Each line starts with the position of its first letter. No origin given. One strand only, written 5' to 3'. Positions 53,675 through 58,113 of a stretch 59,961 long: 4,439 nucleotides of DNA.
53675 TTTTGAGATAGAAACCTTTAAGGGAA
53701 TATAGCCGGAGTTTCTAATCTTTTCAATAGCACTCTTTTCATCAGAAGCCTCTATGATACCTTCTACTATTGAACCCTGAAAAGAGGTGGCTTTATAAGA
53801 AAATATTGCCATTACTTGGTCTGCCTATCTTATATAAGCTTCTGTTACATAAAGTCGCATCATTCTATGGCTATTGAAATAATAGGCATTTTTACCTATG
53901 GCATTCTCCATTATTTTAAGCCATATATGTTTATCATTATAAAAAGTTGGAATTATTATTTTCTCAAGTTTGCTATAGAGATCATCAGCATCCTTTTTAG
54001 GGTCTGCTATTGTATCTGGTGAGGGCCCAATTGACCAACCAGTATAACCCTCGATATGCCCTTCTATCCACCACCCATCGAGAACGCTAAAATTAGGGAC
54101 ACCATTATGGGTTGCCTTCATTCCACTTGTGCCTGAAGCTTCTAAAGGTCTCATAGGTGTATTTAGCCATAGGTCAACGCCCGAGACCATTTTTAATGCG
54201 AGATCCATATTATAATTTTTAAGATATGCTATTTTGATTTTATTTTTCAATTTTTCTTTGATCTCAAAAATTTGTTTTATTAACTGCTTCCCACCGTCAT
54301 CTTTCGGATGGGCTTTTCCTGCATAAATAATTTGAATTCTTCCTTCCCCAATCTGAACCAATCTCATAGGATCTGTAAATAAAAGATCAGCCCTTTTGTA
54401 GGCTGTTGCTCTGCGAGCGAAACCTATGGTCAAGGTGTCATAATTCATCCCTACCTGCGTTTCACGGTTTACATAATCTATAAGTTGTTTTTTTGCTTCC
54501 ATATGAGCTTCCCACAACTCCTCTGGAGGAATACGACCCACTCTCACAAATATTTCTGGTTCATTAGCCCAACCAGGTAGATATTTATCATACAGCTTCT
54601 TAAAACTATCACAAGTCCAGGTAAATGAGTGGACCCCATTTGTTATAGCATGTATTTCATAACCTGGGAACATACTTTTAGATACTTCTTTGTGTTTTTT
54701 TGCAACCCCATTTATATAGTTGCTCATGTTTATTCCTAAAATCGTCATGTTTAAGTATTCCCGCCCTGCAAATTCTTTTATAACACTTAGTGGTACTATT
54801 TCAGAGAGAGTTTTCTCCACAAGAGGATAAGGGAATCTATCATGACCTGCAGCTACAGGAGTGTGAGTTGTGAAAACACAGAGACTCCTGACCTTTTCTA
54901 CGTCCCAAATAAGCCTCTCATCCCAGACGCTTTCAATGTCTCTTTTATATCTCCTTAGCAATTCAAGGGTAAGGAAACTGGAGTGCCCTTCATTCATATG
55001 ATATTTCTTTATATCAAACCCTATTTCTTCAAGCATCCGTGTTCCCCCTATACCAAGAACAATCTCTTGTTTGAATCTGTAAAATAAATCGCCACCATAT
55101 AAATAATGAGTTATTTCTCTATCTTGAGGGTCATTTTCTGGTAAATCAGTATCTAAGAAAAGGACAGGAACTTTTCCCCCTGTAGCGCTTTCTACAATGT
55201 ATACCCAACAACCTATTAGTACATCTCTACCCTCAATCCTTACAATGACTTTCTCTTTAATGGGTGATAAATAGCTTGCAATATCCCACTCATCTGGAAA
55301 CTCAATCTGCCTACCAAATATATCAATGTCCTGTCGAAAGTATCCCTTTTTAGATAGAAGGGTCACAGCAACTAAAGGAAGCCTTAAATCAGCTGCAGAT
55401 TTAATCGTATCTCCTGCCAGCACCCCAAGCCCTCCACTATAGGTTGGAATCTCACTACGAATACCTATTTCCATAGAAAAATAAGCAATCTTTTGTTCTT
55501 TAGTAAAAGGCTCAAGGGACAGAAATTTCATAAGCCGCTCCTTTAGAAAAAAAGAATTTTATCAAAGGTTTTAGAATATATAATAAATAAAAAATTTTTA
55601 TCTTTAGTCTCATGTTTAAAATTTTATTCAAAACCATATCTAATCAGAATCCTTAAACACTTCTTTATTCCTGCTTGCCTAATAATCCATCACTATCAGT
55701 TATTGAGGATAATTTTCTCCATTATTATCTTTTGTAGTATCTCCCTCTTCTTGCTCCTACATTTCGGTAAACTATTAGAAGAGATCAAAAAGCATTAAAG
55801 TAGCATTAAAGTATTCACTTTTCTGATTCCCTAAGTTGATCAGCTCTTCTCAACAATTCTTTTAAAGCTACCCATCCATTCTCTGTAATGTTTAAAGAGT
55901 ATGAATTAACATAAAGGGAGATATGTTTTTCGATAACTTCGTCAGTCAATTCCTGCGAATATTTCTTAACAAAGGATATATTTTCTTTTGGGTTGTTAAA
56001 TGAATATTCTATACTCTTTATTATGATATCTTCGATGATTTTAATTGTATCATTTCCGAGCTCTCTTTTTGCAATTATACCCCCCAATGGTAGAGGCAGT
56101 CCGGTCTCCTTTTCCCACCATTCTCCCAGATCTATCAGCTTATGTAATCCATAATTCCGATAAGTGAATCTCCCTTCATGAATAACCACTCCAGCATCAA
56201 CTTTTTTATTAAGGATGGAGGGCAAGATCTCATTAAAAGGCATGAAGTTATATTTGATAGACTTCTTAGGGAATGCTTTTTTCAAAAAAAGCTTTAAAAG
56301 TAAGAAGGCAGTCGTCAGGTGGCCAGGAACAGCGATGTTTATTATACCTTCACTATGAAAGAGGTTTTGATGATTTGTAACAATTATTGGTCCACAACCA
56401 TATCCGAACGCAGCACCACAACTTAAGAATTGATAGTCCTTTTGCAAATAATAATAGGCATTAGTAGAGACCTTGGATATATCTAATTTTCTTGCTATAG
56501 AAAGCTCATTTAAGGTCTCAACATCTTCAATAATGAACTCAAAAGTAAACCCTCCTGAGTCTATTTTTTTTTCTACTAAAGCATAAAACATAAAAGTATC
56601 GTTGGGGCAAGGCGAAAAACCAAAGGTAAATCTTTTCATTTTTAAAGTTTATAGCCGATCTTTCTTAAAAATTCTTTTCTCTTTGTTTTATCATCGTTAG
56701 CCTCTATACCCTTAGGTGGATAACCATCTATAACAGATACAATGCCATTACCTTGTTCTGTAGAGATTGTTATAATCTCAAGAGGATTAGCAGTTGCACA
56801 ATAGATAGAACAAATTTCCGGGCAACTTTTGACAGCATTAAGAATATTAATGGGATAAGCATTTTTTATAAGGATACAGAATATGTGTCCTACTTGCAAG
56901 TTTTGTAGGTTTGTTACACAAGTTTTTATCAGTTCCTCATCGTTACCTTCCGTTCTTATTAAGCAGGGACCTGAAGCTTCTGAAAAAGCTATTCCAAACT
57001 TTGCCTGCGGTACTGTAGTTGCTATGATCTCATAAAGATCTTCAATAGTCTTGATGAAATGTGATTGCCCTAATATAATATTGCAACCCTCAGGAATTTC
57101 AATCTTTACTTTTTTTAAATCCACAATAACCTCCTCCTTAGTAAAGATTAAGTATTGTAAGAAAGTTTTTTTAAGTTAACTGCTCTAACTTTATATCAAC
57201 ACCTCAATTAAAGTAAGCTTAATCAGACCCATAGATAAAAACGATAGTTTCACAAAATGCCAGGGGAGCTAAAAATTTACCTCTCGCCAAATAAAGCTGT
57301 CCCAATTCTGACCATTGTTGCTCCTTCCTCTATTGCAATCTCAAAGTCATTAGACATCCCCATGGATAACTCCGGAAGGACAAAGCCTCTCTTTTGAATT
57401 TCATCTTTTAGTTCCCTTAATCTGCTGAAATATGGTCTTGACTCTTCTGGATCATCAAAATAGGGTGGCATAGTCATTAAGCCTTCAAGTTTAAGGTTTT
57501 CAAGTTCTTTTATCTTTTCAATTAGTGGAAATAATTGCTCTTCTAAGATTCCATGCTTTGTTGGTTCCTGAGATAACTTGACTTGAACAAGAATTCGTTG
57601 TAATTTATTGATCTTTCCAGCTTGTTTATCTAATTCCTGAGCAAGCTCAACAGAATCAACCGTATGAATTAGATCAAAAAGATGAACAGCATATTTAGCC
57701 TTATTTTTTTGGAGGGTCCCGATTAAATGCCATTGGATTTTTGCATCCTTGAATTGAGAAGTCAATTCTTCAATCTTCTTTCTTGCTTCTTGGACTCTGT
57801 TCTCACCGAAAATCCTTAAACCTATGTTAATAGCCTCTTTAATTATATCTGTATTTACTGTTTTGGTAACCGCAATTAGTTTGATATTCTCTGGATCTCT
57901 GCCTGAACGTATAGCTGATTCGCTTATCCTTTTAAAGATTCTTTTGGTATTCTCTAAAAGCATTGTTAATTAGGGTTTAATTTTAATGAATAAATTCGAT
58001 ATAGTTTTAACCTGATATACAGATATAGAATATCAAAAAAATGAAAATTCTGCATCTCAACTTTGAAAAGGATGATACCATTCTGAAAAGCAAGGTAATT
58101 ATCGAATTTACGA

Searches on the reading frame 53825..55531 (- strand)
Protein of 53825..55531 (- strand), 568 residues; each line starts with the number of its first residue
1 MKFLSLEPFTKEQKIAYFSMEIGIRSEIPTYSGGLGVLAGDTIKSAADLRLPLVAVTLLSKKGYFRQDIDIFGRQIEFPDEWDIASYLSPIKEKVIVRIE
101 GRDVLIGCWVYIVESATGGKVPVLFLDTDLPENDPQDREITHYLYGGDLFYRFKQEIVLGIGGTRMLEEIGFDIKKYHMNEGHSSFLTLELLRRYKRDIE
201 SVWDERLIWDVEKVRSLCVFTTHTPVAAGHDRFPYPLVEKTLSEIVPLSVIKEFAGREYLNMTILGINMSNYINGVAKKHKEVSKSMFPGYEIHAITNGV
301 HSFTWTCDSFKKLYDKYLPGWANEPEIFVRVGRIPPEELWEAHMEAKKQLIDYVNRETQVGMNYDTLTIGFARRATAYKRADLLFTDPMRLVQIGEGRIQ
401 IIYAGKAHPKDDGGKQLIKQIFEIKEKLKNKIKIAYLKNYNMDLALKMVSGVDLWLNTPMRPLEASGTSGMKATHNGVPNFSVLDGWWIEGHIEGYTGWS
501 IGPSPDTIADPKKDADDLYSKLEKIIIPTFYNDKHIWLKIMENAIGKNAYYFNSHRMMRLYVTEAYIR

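Call 11: search_protein_families(library=pfam, proteins=[window:53825-55531:-], max_evalue=0.001)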
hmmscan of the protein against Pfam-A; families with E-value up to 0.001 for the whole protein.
window:53825-55531:- (568 aa): 1 family
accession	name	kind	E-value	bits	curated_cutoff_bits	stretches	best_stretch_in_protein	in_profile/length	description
PF00343.26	Phosphorylase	-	3.9e-27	95.3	27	2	248-490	313-583/713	Carbohydrate phosphorylase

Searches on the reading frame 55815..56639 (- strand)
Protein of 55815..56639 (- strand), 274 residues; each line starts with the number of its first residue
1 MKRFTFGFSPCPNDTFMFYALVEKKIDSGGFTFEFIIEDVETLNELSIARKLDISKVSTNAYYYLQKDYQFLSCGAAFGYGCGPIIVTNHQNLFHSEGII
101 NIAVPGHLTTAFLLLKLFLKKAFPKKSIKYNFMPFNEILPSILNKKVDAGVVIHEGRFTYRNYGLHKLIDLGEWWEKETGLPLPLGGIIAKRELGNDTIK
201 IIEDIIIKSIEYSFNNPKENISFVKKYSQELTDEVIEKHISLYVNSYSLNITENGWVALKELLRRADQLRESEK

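Call 11: search_protein_families(library=pfam, proteins=[window:55815-56639:-], max_evalue=0.001)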
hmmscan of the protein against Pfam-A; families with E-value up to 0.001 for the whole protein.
window:55815-56639:- (274 aa): 1 family
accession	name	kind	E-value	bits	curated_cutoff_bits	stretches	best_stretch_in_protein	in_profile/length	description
PF02621.19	VitK2_biosynth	-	1e-74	251.6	26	1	6-267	3-251/252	Menaquinone biosynthesis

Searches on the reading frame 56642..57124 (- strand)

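Call 11: search_protein_families(library=pfam, proteins=[window:56642-57124:-], max_evalue=0.001)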
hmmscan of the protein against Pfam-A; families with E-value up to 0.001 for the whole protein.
window:56642-57124:- (160 aa): 1 family
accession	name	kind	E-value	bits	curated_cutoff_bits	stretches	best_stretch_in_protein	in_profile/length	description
PF04008.19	Adenosine_kin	-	4.7e-75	251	25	1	6-159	1-154/154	Adenosine specific kinase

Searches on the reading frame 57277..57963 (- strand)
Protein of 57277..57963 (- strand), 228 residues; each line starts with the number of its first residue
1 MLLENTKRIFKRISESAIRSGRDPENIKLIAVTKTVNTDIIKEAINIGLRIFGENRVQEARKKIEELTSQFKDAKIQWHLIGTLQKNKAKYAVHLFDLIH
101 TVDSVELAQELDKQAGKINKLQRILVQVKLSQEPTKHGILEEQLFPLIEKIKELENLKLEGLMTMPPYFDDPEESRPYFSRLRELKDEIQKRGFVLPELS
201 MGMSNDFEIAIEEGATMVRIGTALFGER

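Call 11: search_protein_families(library=pfam, proteins=[window:57277-57963:-], max_evalue=0.001)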
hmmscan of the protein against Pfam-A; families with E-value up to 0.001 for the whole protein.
window:57277-57963:- (228 aa): 1 family
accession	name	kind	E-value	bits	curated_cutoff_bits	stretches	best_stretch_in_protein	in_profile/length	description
PF01168.26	Ala_racemase_N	-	2.4e-25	90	24.1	1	27-227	21-218/220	Alanine racemase, N-terminal domain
